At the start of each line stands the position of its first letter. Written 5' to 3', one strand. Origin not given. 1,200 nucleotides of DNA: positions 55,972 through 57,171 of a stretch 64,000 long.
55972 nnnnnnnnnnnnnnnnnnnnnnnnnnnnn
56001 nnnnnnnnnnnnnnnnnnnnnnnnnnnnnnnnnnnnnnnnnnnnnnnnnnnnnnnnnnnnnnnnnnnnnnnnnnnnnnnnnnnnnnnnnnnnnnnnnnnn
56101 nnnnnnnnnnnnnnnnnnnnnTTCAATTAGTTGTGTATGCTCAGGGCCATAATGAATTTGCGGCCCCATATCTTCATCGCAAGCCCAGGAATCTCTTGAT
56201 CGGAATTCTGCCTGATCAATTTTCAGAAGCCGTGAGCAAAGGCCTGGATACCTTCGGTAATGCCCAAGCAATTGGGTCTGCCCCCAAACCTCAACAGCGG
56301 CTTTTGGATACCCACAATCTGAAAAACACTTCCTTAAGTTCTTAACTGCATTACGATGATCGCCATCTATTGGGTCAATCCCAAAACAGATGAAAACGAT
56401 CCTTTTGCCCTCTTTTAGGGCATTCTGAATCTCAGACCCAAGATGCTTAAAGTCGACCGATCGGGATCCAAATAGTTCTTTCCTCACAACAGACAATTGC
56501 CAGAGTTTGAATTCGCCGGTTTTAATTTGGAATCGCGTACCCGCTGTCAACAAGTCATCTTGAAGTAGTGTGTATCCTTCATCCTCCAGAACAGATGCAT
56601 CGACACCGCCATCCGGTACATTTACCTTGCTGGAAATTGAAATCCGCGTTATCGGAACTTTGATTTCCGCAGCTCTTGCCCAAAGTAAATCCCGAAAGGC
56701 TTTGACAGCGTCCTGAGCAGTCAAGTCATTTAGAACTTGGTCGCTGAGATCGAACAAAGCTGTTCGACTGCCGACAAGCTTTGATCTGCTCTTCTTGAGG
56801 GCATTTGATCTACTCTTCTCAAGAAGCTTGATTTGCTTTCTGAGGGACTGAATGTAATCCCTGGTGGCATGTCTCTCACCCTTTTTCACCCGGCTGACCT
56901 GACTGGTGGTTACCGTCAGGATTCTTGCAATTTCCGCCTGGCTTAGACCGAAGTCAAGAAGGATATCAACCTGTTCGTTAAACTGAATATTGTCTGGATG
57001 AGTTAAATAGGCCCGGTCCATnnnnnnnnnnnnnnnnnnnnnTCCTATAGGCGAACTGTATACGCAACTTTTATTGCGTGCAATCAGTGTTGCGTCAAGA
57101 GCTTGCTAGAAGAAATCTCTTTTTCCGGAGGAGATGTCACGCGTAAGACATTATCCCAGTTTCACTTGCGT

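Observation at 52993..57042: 1349-aa HTH + Mrr-like nuclease + STAND NTPase + helical-repeat protein (Avs-like antiviral STAND candidate with an extra N-terminal HTH)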

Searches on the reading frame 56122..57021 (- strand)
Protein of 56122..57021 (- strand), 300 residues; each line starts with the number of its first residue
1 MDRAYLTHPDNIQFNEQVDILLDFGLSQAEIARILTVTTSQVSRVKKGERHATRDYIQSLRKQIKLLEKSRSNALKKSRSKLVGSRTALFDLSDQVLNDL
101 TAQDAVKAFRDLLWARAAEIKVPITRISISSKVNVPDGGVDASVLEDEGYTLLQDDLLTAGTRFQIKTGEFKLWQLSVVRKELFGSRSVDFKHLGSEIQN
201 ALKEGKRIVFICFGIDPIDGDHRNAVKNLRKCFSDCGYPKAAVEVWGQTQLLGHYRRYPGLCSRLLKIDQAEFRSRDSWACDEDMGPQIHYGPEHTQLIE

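Call 34: predict_structure(alignment_id=A2)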
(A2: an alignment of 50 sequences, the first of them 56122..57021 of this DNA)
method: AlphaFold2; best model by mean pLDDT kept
length: 300 residues; sequences in the alignment: 50
mean_pLDDT: 90.7   pTM: 0.72
mean pLDDT of the five models: 90.7, 89.8, 89.1, 89.1, 89.0
residues with pLDDT >= 90: 218; 70-90: 61; 50-70: 21; < 50: 0
segments of 3 or more residues with pLDDT < 50: none
pLDDT, mean of each block of 10 residues (from residue 1): 92 97 91 97 97 98 95 79 69 92 95 96 94 76 90 88 95 96 95 95 97 93 98 98 97 94 84 71 73 87
secondary structure, 60 per line:
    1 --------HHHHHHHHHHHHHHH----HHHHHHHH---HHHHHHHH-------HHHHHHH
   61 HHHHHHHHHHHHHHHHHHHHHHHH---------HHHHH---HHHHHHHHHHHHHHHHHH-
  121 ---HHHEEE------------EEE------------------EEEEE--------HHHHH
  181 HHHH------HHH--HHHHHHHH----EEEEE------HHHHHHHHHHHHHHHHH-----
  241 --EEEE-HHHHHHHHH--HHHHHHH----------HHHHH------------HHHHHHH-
elements in order: H9-23 H28-35 H39-46 H54-84 H94-98 H102-119 E127-129 E142-144 E163-167 H176-184 H196-203 E208-212 H219-235 E243-246 H248-256 H259-265 H276-280 H293-299

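Call 36: fold_search(model_id=the predicted structure, library=pdb)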
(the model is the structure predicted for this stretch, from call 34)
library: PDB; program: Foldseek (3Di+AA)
matches with E <= 10: 483; with E <= 0.001: 0
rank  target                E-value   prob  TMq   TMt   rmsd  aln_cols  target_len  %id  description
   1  3f51_A                2.1e-01  0.99  0.17  0.50  10.3        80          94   18  Crystal Structure of the clp gene regulator ClgR from Corynebacterium glutamicum (released 2008-11-18)
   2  8tac_B                2.5e-01  1.00  0.17  0.60   3.2        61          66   23  Designed DNA binding protein (released 2024-08-28)
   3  8tac_A                2.7e-01  1.00  0.15  0.56   2.4        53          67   24  Designed DNA binding protein (released 2024-08-28)
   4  5jub_A                2.9e-01  0.14  0.15  0.15  21.2       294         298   12  Crystal structure of ComR from S.thermophilus in complex with DNA and its signalling peptide ComS. (released 2016-10-26)
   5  1y7y_B                3.2e-01  1.00  0.17  0.65   2.6        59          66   25  High-resolution crystal structure of the restriction-modification controller protein C.AhdI from Aeromonas hydrophila (released 2005-02-22)
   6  3f51_B                3.2e-01  0.98  0.17  0.49  10.3        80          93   18  Crystal Structure of the clp gene regulator ClgR from Corynebacterium glutamicum (released 2008-11-18)
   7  2b5a_C                3.4e-01  1.00  0.16  0.56   2.2        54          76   22  C.BclI, Control Element of the BclI Restriction-Modification System (released 2006-01-03)
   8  2qfc_A                3.5e-01  0.69  0.16  0.17  13.9       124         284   15  Crystal Structure of Bacillus thuringiensis PlcR complexed with PapR (released 2007-11-06)
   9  2b5a_B                3.9e-01  0.99  0.17  0.59   2.7        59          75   22  C.BclI, Control Element of the BclI Restriction-Modification System (released 2006-01-03)
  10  3u3w_A                3.9e-01  0.21  0.17  0.18  19.2       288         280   13  Crystal Structure of Bacillus thuringiensis PlcR in complex with the peptide PapR7 and DNA (released 2013-01-09)
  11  5fd4_A                3.9e-01  0.14  0.16  0.15  19.3       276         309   12  Crystal Structure of ComR from Streptococcus suis (released 2016-11-02)
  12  5woq_B                4.1e-01  0.97  0.17  0.54  10.9        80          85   15  Crystal structure of an XRE family protein transcriptional regulator from Mycobacterium smegmatis (released 2017-08-16)
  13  8ezt_B                4.3e-01  0.99  0.17  0.59   2.8        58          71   21  Crystal structure of HipB(Lp) from Legionella pneumophila (released 2023-09-27)
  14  3f51_C                4.3e-01  0.98  0.17  0.52  10.1        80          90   18  Crystal Structure of the clp gene regulator ClgR from Corynebacterium glutamicum (released 2008-11-18)
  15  3f51_D                4.5e-01  0.98  0.17  0.51  10.2        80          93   18  Crystal Structure of the clp gene regulator ClgR from Corynebacterium glutamicum (released 2008-11-18)
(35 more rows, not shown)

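Call 108: fold_search(model_id=the predicted structure, library=viral)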
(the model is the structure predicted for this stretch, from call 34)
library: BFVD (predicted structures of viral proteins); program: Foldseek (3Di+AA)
matches with E <= 10: 1037; with E <= 0.001: 0
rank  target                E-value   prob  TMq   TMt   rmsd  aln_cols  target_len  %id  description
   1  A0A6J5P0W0            4.0e-03  0.96  0.23  0.26  16.5       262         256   13  HTH_XRE domain containing protein [uncultured Caudovirales phage]
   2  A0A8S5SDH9            3.9e-02  0.98  0.17  0.28  14.8       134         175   15  Repressor protein CI [Siphoviridae sp. ctt1f11]
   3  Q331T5                4.8e-02  0.98  0.31  0.42  11.7       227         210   10  (no name in the UniProt tables at hand)
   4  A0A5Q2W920            6.5e-02  0.63  0.20  0.15  18.4       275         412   13  (no name in the UniProt tables at hand)
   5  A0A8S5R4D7            6.8e-02  0.84  0.26  0.32   8.7       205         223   13  Uncharacterized protein [Podoviridae sp. ct8nN1]
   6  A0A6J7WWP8            7.2e-02  0.44  0.18  0.23  15.9       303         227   11  TtrR Response regulator [uncultured Caudovirales phage]
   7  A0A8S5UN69            8.8e-02  1.00  0.18  0.59   6.3        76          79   22  Helix-turn-helix domain protein [Myoviridae sp. ctwVB15]
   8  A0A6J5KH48            1.2e-01  1.00  0.17  0.78   1.8        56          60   25  HTH_XRE domain containing protein [uncultured Caudovirales phage]
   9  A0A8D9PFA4            1.3e-01  1.00  0.17  0.30   1.8        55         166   24  (no name in the UniProt tables at hand)
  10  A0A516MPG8            1.3e-01  0.91  0.17  0.35  14.1       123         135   18  (no name in the UniProt tables at hand)
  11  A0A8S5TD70            1.5e-01  1.00  0.20  0.76   1.5        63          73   22  Antitoxin [Podoviridae sp. ctlMy11]
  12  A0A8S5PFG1            1.5e-01  0.23  0.18  0.15  14.5       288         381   13  Antitoxin [Siphoviridae sp. ctvNP11]
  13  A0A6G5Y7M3            1.7e-01  1.00  0.20  0.82   1.4        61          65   16  (no name in the UniProt tables at hand)
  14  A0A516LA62            1.7e-01  1.00  0.19  0.70   6.0        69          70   17  (no name in the UniProt tables at hand)
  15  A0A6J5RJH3            1.8e-01  1.00  0.17  0.58   2.2        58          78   26  HTH_XRE domain containing protein [uncultured Caudovirales phage]
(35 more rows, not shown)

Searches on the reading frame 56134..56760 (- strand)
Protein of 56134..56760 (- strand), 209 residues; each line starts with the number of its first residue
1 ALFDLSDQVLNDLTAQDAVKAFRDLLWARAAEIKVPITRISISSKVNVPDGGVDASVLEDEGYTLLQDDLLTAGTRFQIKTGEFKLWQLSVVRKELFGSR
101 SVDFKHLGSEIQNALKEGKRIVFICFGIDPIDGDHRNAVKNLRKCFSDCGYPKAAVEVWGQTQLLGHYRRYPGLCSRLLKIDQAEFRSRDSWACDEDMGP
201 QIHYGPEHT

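Call 41: search_solved_structures(query=A4, max_evalue=10, show_alignments=3)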
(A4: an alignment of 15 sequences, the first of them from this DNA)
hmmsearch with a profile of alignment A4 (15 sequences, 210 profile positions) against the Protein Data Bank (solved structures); distinct sequences matched with E-value up to 10: 1.
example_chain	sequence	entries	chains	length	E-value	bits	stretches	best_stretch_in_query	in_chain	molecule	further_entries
2jvf_A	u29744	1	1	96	0.73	12.7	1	111-162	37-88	de novo protein M7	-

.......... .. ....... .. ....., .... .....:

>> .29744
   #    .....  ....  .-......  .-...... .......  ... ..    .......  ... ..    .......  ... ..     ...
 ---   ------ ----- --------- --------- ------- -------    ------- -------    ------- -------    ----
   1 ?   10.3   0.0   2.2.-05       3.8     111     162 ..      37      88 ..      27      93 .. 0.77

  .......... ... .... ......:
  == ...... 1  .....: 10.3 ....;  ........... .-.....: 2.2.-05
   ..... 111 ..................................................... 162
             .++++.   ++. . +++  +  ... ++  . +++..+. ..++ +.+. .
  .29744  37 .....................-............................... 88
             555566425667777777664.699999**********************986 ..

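Call 56: find_homologous_proteins(query=A4, max_evalue=0.01)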
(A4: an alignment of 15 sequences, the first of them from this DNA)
Query A4 (15 sequences) (209 aa, profile of the alignment): 90 proteins with E <= 0.01 among 3286 candidates.
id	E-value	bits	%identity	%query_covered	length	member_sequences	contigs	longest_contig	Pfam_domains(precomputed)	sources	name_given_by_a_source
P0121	3.5e-76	274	36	98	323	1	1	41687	-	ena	-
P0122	1.5e-74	268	37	98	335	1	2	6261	-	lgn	-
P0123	3.2e-74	267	39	98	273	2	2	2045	-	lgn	-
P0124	5.7e-73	263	36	95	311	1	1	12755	PF13401.13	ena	-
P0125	1.5e-72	262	35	98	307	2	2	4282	-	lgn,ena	-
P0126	3.5e-71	257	39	95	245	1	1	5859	-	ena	-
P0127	5.1e-71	257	38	99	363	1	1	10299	-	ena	-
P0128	1.9e-70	255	36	100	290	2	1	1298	-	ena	-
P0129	3.7e-70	254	39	100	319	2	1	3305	-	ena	-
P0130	6.6e-70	253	35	95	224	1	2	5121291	-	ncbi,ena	-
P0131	1.3e-69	252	36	97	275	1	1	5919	-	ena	-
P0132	1.5e-69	252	34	95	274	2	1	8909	-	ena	-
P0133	6.3e-69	250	37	100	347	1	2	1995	-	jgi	jgi:hypothetical protein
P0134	9.8e-69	249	40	95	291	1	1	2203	-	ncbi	ncbi:MAG: hypothetical protein ACE5JP_18360, partial [Candidatus Bipolaricaulia bacterium]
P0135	1.0e-68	249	41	84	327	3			-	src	-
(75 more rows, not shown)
